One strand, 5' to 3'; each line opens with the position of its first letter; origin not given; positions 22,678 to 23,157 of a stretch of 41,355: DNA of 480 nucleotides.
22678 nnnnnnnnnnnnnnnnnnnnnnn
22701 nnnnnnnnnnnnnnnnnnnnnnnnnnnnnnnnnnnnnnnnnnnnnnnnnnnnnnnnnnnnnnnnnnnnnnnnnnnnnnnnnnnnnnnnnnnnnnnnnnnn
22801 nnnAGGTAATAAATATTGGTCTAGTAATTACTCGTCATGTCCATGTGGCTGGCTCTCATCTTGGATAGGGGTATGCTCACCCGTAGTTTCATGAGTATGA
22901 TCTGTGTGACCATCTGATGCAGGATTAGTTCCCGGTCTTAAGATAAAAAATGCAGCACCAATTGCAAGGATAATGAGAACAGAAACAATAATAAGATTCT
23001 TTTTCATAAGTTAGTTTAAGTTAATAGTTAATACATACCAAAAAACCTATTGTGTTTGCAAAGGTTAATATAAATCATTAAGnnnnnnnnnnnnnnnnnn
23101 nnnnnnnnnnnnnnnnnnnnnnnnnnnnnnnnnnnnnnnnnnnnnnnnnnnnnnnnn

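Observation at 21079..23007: His-rich 59-aa peptide and the RND adaptor share an identical C-terminal tail kept by synonymous-only divergence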

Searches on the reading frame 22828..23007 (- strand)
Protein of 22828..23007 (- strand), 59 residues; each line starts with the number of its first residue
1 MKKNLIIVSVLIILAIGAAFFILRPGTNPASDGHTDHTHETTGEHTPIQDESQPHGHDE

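Call 5: search_protein_families(library=pfam, proteins=[window:22828-23007:-], max_evalue=0.01)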
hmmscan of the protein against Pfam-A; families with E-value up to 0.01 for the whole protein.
window:22828-23007:- (59 aa): 0 families

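Call 6: search_protein_families(library=ncbifam, proteins=[window:22828-23007:-], max_evalue=0.01)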
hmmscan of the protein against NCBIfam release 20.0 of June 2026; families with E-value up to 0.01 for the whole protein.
window:22828-23007:- (59 aa): 0 families

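Call 7: find_homologous_proteins(query=window:22828-23007:-, max_evalue=10)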
Query window:22828-23007:- (59 aa): 7 proteins with E <= 10 among 7 candidates.
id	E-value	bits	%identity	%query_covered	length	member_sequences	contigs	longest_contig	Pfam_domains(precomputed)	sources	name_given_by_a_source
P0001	1.3e-32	127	100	100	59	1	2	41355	-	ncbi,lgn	-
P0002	2.3e-23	98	80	100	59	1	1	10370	-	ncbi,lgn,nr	ncbi:MAG: hypothetical protein M3Q34_04720 [bacterium]|nr:hypothetical protein [bacterium]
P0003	7.5e-23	97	80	100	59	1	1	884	-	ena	-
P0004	1.8e-22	95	78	100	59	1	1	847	-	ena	-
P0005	5.1e-21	91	75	100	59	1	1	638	-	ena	-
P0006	2.3e-20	89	73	100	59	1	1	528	-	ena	-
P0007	1.5e-16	77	61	100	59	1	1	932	-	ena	-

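Call 21: find_related_loci(query=A2, collection=metagenome_contigs, flank=3000)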
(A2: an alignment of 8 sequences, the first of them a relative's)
Query A2 (59 aa) in metagenome_contigs; peptide patterns used: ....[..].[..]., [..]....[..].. (x = any residue, [..] = any of these).
123 stretches matched a pattern; 8 encode a relative of the query (tblastn E <= 1e-3); 8 distinct loci.
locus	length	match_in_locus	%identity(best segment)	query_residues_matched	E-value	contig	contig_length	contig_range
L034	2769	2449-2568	50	1-40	5e-10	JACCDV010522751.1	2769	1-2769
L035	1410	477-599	46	1-40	2e-8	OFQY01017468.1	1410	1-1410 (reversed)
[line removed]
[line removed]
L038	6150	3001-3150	32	1-50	1e-5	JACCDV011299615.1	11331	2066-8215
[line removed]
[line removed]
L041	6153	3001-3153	39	2-43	3e-5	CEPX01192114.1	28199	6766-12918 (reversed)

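Call 35: search_protein_representatives(alignment_id=A3)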
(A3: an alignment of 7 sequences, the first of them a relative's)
Query: 7 sequences, 59 profile positions. Proteins with E-value up to 0.001 (for the whole library): 7; up to 1e-10: 2; up to 1e-30: 1. The best 7 are listed.
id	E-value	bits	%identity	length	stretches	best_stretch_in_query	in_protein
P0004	2.1e-34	133.2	-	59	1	1-59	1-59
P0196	9.5e-23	95.9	-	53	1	1-59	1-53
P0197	8.8e-09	51.2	-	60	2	2-41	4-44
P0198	2.0e-08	50.0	-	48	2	1-29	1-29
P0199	2.1e-07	46.8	-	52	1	1-59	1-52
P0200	1.8e-04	37.4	-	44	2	1-28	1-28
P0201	1.9e-04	37.3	-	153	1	1-55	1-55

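Call 37: find_encoding_contigs(protein=P0200, flank=3500, max_places=3)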
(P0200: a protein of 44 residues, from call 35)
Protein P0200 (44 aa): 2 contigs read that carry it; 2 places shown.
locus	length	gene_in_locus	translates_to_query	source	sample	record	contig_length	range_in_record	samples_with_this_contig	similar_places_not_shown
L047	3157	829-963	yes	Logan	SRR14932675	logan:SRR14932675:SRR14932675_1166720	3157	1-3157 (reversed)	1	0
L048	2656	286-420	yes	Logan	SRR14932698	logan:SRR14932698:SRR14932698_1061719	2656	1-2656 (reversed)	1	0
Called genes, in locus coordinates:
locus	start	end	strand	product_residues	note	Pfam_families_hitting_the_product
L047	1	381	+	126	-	?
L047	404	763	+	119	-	-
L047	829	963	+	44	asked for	-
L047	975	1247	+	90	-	-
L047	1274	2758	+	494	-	PF25989:YknX_C (weak)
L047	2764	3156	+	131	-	?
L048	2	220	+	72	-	?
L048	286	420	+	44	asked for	-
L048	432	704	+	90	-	-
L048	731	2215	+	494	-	PF25989:YknX_C (weak)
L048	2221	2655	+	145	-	?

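Call 38: find_encoding_contigs(protein=P0198, flank=3500, max_places=3)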
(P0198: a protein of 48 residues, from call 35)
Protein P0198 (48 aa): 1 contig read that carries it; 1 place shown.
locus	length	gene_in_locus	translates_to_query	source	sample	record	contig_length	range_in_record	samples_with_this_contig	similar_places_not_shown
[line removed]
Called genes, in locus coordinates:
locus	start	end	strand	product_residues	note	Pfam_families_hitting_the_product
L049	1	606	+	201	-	?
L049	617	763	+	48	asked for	-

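Call 39: find_encoding_contigs(protein=P0197, flank=3500, max_places=3)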
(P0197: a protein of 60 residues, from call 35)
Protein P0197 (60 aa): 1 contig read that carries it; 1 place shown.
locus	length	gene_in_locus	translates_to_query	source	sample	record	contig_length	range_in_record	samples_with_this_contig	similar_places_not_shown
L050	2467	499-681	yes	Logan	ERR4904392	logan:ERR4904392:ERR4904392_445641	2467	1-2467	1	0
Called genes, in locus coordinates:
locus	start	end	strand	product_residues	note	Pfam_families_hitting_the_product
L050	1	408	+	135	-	?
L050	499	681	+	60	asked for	-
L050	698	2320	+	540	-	PF25919:BSH_CusB (faint), PF25973:BSH_CzcB (faint), PF25975:CzcB_C (faint), PF25967:RND-MFP_C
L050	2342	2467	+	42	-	?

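Call 68: list_cluster_members(proteins=[P0001, P0008, P0196])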
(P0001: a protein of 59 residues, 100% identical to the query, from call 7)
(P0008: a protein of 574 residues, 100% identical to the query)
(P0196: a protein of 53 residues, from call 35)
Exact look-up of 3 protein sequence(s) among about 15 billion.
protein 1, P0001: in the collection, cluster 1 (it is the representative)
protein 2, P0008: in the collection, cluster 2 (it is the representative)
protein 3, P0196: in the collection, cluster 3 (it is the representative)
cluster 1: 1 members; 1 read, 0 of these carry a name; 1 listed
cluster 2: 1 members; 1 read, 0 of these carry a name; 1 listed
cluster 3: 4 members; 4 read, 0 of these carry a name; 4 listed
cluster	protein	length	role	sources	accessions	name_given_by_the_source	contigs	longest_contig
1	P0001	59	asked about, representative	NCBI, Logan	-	-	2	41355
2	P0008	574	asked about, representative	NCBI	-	-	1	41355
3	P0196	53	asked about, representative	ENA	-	-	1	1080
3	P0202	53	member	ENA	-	-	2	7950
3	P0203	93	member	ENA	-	-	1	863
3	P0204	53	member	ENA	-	-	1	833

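Call 76: predict_structure(alignment_id=A3)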
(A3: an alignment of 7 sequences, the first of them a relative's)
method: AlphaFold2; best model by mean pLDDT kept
length: 59 residues; sequences in the alignment: 7
mean_pLDDT: 68.9   pTM: 0.33
mean pLDDT of the five models: 68.9, 68.0, 67.3, 66.5, 65.7
residues with pLDDT >= 90: 6; 70-90: 16; 50-70: 36; < 50: 1
segments of 3 or more residues with pLDDT < 50: none
pLDDT, mean of each block of 10 residues (from residue 1): 83 89 64 60 55 60
secondary structure, 60 per line:
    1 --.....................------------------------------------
elements in order: H3-23
